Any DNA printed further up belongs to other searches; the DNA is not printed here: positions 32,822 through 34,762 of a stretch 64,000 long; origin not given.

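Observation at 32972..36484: Cys-rich VWA/MIDAS lipoprotein plus 78-cysteine repeat lipoprotein placed directly upstream of the Glt/Nfs-like operon: a candidate built-in adhesin/cargo module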

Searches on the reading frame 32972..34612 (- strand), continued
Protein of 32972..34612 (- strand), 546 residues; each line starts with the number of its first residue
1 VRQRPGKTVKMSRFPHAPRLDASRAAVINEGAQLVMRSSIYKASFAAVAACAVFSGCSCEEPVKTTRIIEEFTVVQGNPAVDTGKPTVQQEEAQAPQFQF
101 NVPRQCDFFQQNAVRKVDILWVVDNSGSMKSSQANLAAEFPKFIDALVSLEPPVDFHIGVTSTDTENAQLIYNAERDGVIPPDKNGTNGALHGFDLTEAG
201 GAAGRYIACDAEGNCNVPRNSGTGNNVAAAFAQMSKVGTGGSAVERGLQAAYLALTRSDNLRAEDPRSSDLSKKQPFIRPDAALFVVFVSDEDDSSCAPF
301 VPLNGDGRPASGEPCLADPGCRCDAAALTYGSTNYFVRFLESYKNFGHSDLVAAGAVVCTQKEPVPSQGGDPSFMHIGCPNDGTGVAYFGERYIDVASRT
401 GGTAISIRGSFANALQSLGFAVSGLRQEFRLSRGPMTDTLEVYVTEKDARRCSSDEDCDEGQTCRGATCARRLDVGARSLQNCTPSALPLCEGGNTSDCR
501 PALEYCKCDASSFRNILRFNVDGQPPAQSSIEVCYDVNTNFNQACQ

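Call 54: search_protein_representatives(alignment_id=A1)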
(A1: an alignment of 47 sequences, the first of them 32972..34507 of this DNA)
Query: 47 sequences, 484 profile positions. Proteins with E-value up to 0.001 (for the whole library): 12252; up to 1e-10: 5956; up to 1e-30: 379. The best 150 are listed.
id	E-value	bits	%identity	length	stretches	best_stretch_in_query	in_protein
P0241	5.0e-222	754.2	-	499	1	9-484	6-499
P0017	2.4e-186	636.5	-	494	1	5-484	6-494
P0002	5.4e-184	628.8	-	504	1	9-484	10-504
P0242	2.0e-111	389.4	-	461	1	5-483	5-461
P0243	2.0e-109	382.9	-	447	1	11-483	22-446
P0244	4.8e-107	375.0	-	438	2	9-408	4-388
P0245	3.6e-104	365.5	-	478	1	12-484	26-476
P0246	1.6e-103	363.4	-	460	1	8-479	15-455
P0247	2.7e-96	339.6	-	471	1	9-483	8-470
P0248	3.9e-95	335.7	-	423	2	8-403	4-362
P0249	3.2e-94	332.7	-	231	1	262-484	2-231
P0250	5.3e-89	315.5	-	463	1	10-477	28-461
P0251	1.8e-88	313.8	-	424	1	35-482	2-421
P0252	9.4e-88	311.4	-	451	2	13-386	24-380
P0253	6.9e-86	305.2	-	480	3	355-467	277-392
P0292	8.2e-47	176.4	-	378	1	89-304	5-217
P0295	3.5e-46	174.3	-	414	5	64-138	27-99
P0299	1.5e-44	168.9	-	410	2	66-236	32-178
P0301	7.8e-44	166.5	-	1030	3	69-300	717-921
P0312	1.2e-41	159.4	-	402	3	68-236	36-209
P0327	5.7e-40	153.8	-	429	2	79-399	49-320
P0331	1.7e-39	152.2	-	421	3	170-244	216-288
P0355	5.7e-38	147.2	-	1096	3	64-236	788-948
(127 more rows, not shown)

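Call 55: search_protein_families(library=ncbifam, max_evalue=0.00001, proteins=[P0301, P0355, P0295, P0299, P0312, P0331, P0327, P0292, P0242, P0248])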
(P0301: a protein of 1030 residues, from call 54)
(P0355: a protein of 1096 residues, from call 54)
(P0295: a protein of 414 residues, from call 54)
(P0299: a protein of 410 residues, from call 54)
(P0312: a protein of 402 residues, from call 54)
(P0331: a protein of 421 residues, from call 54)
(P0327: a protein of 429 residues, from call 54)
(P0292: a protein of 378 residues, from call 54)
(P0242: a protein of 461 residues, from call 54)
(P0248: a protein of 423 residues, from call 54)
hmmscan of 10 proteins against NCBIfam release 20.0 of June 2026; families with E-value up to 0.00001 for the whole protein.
P0301 (1030 aa): 4 families
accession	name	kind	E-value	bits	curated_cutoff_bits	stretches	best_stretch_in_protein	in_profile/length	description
NF012200.0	choice_anch_D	domain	7.2e-74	245.2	45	5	264-365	3-105/108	choice-of-anchor D domain-containing protein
NF052240.1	MIDASAdhsBdello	equivalog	2.2e-15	56.7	700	1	723-812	52-139/378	MIDAS family adhesin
NF033765.2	gliding_CglD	equivalog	1.4e-11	43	400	1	673-773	594-690/1124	adventurous gliding motility lipoprotein CglD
NF041425.1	OS_HP2_seleno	subfamily_domain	1.1e-08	35.4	100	0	281-369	5-87/98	OS_HP2 family (seleno)protein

P0355 (1096 aa): 3 families
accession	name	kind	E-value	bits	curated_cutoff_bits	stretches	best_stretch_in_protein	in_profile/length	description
NF012200.0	choice_anch_D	domain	1.9e-71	237.5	45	5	317-410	15-107/108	choice-of-anchor D domain-containing protein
NF052240.1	MIDASAdhsBdello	equivalog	9e-14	51.4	700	1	802-857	55-110/378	MIDAS family adhesin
NF033765.2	gliding_CglD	equivalog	5.9e-12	44.2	400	1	763-1052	609-914/1124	adventurous gliding motility lipoprotein CglD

P0295 (414 aa): 2 families
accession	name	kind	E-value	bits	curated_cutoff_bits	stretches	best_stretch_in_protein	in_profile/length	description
NF052240.1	MIDASAdhsBdello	equivalog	1.2e-20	74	700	2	33-120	47-140/378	MIDAS family adhesin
NF033765.2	gliding_CglD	equivalog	2.8e-09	35.4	400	0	37-94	639-696/1124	adventurous gliding motility lipoprotein CglD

P0299 (410 aa): 2 families
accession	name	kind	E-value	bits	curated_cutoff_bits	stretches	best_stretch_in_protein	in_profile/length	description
NF052240.1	MIDASAdhsBdello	equivalog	2e-18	66.7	700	1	42-98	53-109/378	MIDAS family adhesin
NF033765.2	gliding_CglD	equivalog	8.6e-08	30.4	400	1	34-94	634-693/1124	adventurous gliding motility lipoprotein CglD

P0312 (402 aa): 2 families
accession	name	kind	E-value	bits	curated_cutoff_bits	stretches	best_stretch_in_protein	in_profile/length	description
NF052240.1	MIDASAdhsBdello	equivalog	2.5e-19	69.7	700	1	45-209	54-217/378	MIDAS family adhesin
NF033765.2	gliding_CglD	equivalog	3.8e-12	44.8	400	1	36-229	634-816/1124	adventurous gliding motility lipoprotein CglD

P0331 (421 aa): 3 families
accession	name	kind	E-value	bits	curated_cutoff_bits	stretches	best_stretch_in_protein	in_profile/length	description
NF033765.2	gliding_CglD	equivalog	6.3e-16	57.4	400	2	100-199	595-692/1124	adventurous gliding motility lipoprotein CglD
NF012200.0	choice_anch_D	domain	2.2e-14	53.9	45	1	32-125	16-108/108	choice-of-anchor D domain-containing protein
NF052240.1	MIDASAdhsBdello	equivalog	4.2e-13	49.2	700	1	152-228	57-138/378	MIDAS family adhesin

P0327 (429 aa): 2 families
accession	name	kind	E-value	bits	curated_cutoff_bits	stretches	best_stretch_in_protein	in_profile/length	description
NF052240.1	MIDASAdhsBdello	equivalog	2.8e-17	63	700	1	43-113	50-119/378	MIDAS family adhesin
NF033765.2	gliding_CglD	equivalog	3.1e-13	48.4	400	1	47-318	642-909/1124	adventurous gliding motility lipoprotein CglD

P0292 (378 aa): 0 families

P0242 (461 aa): 1 family
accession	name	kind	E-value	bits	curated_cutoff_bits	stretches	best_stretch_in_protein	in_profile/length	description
NF052240.1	MIDASAdhsBdello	equivalog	1.6e-15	57.1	700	1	80-139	56-115/378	MIDAS family adhesin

P0248 (423 aa): 1 family
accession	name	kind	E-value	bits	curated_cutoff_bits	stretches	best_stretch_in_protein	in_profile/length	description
NF052240.1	MIDASAdhsBdello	equivalog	2.2e-12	46.8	700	1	74-125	55-104/378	MIDAS family adhesin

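Call 56: list_cluster_members(proteins=[P0301, P0355, P0295, P0299, P0312, P0331, P0327, P0292, P0242, P0248])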
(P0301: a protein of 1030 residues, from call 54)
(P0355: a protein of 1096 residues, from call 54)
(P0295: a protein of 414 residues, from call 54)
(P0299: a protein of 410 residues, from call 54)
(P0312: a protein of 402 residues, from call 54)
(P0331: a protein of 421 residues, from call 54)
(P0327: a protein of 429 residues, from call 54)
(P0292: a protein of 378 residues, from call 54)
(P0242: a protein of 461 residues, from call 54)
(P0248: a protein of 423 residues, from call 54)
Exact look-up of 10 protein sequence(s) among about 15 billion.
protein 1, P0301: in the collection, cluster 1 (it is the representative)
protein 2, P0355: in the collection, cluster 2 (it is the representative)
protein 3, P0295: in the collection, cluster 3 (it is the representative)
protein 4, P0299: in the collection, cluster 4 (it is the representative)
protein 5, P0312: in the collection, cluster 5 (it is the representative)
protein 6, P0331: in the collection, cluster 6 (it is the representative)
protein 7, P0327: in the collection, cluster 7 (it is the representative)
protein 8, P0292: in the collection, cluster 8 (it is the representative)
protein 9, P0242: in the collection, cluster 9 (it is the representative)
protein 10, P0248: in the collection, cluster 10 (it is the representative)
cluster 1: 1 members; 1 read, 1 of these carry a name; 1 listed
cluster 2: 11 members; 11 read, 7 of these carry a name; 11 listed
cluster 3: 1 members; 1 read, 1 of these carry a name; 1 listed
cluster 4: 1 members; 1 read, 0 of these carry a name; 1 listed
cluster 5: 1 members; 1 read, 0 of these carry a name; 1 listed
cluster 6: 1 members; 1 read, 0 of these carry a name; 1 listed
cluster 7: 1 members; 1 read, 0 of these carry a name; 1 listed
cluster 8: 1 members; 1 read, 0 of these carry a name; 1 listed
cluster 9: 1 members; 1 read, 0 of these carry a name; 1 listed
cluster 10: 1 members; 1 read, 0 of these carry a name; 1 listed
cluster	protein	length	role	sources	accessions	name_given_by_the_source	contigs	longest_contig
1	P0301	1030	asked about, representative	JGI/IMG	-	hypothetical protein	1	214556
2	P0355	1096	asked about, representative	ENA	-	-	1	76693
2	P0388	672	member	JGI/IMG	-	hypothetical protein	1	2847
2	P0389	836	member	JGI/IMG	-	hypothetical protein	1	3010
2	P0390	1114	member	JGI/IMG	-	hypothetical protein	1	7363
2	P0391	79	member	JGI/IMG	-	hypothetical protein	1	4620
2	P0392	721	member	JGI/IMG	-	hypothetical protein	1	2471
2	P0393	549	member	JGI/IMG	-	hypothetical protein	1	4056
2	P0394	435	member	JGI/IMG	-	hypothetical protein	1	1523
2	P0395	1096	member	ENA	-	-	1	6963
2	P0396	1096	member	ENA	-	-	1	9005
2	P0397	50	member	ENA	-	-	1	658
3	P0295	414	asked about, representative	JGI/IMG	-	hypothetical protein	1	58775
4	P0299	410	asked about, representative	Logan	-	-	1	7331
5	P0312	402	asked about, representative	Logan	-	-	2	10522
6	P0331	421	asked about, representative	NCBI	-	-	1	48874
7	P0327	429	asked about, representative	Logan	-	-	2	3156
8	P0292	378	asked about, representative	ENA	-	-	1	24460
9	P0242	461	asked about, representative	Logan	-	-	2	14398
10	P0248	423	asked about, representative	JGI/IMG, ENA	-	-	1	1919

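Call 87: search_protein_families(library=pfam, max_evalue=10, proteins=[L079:10111-11694:+])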
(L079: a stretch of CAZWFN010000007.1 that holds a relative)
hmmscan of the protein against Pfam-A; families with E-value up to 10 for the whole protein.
L079:10111-11694:+ (527 aa): 2 families
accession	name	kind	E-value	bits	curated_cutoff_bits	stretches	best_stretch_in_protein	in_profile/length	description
PF04706.18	Dickkopf_N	-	0.041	14.7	25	6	247-287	2-46/51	Dickkopf N-terminal cysteine-rich region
PF06587.16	DUF1137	-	2.5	8.6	25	1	71-98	24-51/117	Protein of unknown function (DUF1137)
